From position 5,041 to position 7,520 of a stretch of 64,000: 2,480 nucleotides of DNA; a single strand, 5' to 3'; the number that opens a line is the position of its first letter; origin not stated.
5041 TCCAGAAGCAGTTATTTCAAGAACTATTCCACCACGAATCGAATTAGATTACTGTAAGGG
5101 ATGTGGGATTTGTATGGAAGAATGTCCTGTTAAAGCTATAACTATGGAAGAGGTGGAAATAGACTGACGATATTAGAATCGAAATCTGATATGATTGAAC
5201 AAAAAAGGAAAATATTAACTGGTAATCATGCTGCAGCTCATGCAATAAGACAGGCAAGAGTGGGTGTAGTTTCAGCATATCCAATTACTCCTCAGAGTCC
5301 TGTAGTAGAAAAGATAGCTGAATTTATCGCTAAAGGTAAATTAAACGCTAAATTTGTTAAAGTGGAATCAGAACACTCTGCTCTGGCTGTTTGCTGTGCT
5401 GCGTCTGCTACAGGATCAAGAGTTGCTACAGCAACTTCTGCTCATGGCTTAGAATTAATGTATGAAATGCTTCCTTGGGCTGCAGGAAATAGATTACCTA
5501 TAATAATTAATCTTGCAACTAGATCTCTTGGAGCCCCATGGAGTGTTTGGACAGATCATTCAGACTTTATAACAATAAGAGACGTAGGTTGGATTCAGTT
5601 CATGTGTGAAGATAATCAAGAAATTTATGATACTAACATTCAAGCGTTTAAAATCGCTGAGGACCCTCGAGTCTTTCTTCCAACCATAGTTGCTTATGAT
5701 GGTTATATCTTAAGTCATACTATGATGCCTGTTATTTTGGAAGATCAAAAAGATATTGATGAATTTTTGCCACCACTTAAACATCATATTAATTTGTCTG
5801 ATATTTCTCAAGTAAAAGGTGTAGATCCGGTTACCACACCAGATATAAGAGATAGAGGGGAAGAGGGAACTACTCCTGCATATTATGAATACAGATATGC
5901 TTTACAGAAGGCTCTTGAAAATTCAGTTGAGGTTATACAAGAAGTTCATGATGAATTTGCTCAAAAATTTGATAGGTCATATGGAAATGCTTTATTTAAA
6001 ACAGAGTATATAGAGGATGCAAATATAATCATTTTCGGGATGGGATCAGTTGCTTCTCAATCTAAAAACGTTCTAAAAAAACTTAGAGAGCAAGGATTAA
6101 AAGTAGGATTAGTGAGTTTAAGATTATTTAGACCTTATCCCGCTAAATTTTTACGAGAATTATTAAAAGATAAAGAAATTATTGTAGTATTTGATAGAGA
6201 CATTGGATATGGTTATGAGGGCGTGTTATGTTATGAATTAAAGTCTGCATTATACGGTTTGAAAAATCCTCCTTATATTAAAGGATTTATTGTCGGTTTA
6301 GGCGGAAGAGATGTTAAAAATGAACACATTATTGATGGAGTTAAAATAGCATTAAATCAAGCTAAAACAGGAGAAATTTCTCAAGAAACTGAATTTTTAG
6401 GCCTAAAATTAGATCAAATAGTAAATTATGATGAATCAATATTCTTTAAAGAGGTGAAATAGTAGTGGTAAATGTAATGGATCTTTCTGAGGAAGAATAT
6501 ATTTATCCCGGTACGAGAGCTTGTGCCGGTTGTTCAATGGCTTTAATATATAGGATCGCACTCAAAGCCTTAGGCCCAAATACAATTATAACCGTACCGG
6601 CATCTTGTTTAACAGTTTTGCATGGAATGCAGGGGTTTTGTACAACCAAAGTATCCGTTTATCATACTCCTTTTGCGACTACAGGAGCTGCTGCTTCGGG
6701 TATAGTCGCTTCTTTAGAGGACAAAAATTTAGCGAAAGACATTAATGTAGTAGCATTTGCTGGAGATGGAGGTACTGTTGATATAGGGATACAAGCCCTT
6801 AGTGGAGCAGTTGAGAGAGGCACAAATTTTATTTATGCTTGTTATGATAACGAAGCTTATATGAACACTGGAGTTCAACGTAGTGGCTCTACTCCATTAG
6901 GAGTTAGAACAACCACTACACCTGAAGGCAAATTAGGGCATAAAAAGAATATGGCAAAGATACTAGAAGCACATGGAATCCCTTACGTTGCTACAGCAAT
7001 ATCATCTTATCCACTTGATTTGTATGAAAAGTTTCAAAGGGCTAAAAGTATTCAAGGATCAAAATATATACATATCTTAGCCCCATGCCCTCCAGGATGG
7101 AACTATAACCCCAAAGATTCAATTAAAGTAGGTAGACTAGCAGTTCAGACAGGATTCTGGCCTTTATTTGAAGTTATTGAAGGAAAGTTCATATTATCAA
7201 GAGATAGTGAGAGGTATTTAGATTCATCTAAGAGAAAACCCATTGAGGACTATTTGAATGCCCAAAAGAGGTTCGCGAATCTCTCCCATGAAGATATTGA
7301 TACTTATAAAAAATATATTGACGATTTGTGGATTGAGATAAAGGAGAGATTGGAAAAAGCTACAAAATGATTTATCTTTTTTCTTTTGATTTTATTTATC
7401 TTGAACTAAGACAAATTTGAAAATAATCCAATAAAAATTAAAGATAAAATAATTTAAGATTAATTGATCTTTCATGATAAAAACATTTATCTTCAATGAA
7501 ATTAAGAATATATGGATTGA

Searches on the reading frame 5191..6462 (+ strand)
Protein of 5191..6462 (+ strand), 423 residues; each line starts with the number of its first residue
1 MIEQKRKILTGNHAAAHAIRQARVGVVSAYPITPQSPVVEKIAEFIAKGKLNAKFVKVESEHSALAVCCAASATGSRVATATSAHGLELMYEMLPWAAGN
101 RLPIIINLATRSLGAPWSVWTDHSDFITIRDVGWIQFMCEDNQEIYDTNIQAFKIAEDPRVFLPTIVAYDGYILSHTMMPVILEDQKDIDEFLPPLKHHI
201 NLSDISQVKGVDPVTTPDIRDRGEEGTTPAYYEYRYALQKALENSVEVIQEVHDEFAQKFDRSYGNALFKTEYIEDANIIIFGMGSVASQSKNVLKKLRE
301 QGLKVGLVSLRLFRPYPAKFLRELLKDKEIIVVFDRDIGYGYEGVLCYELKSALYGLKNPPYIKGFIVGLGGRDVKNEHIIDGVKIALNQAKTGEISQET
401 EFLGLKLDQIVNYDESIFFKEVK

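Call 53: search_protein_families(library=ncbifam, proteins=[window:5191-6462:+], max_evalue=0.00001)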
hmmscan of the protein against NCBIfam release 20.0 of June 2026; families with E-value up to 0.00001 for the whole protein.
window:5191-6462:+ (423 aa): 13 families
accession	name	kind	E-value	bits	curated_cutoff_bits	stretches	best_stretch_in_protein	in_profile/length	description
NF040682.1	PorA_Arch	equivalog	2.2e-123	412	550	1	5-406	2-386/387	pyruvate synthase subunit PorA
NF006232.0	PRK08366.1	equivalog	3.5e-115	384.8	646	1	4-406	5-393/394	2-ketoisovalerate ferredoxin oxidoreductase subunit alpha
NF006233.0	PRK08367.1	equivalog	1.7e-110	369.6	625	1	6-407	4-391/394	pyruvate ferredoxin oxidoreductase subunit alpha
NF007201.0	PRK09622.1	equivalog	8e-97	324.7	590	1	4-407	8-399/405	2-oxoacid:ferredoxin oxidoreductase subunit alpha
NF045764.1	PhenlGlyoxDHPadG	equivalog_domain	1.1e-88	297.5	700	1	8-398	4-389/398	NADH-dependent phenylglyoxylate dehydrogenase subunit alpha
NF045791.1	OxalOxredalpha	equivalog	6.2e-78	262.6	500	1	5-405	3-393/395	oxalate oxidoreductase subunit alpha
TIGR02176.1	pyruv_ox_red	equivalog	2.3e-41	141.7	911.35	1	8-380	3-371/1167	pyruvate:ferredoxin (flavodoxin) oxidoreductase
NF006412.0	PRK08659.1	equivalog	6.1e-36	124.4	411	1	4-342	3-340/378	2-oxoacid:acceptor oxidoreductase subunit alpha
NF005507.0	PRK07119.1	subfamily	3.3e-34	118.3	399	2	4-188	2-187/352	3-methyl-2-oxobutanoate dehydrogenase subunit VorB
TIGR03710.1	OAFO_sf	subfamily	1.2e-31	110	482.75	1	3-333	190-519/561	2-oxoacid:acceptor oxidoreductase subunit alpha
NF041170.1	Oxoac_fdxalpha_Archa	equivalog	2.8e-27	95.3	800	2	4-114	233-355/636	2-oxoacid:ferredoxin oxidoreductase subunit alpha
NF007206.0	PRK09627.1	equivalog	1.6e-25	89.9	579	1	8-340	5-338/375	2-oxoglutarate synthase subunit alpha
TIGR03336.1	IOR_alpha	equivalog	7.6e-11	41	650.9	1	6-88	2-82/595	indolepyruvate ferredoxin oxidoreductase subunit alpha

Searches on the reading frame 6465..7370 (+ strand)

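Call 53: search_protein_families(library=ncbifam, proteins=[window:6465-7370:+], max_evalue=0.00001)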
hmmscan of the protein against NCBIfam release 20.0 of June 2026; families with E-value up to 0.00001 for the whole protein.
window:6465-7370:+ (301 aa): 11 families
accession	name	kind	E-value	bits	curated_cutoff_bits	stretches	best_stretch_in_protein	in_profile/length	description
NF008818.0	PRK11864.1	subfamily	1.2e-117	392.3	405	1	3-297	4-297/300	3-methyl-2-oxobutanoate dehydrogenase subunit beta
NF008819.1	PRK11865.1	equivalog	1.4e-110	369.2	405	1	3-294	4-298/300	pyruvate synthase subunit PorB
NF045792.1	OxalOxredbeta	equivalog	6.4e-72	242.2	590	1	3-288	7-299/311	oxalate oxidoreductase subunit beta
NF045766.1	PhenlGlyoxDHPadI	equivalog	1.8e-63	214.9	700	1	10-289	149-430/443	NADH-dependent phenylglyoxylate dehydrogenase subunit beta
TIGR02176.1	pyruv_ox_red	equivalog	5.2e-19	67.6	911.35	1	94-298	955-1161/1167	pyruvate:ferredoxin (flavodoxin) oxidoreductase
NF008820.0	PRK11866.1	equivalog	4.3e-16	59.1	402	1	20-208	18-201/287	2-oxoacid ferredoxin oxidoreductase subunit beta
TIGR02177.1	PorB_KorB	subfamily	7.1e-14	52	261.9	1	20-210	4-189/286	2-oxoacid:acceptor oxidoreductase, beta subunit, pyruvate/2-ketoisovalerate family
NF041171.1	Oxoac_fdxbeta_Archa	equivalog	1.8e-09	37.3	423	1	64-215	51-196/296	2-oxoacid:ferredoxin oxidoreductase subunit beta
NF007207.0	PRK09628.1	equivalog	2.2e-08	34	364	1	17-208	16-202/277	2-oxoglutarate ferredoxin oxidoreductase subunit beta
TIGR03336.1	IOR_alpha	equivalog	2.4e-07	29.5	650.9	1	19-209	358-532/595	indolepyruvate ferredoxin oxidoreductase subunit alpha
NF008821.0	PRK11869.1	equivalog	1.3e-06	27.5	438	1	20-209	17-201/286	2-oxoacid ferredoxin oxidoreductase subunit beta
